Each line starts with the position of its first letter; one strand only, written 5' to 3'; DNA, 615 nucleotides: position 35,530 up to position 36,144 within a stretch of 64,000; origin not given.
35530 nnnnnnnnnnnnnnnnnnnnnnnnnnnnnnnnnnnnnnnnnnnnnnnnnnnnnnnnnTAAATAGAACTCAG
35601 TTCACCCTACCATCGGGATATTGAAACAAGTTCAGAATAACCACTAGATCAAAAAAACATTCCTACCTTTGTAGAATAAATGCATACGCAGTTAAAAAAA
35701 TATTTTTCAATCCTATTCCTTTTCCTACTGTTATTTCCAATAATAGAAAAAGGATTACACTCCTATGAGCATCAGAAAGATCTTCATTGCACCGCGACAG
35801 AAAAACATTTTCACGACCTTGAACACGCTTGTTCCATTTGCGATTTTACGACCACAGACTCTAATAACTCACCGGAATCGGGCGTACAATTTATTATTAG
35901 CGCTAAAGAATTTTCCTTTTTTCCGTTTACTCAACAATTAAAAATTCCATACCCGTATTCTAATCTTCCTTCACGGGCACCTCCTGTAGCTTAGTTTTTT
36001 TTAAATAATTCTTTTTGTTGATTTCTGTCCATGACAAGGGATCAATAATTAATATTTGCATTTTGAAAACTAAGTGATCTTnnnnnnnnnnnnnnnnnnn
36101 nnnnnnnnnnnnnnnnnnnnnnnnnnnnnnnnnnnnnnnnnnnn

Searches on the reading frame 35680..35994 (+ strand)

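Call 51: search_protein_families(library=pfam, proteins=[window:35680-35994:+], max_evalue=0.1)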
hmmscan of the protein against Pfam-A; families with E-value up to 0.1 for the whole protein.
window:35680-35994:+ (104 aa): 1 family
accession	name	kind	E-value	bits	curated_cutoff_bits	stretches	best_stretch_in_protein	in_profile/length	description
PF13909.12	zf-H2C2_5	-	0.075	13.1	27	0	51-63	3-15/26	C2H2-type zinc-finger domain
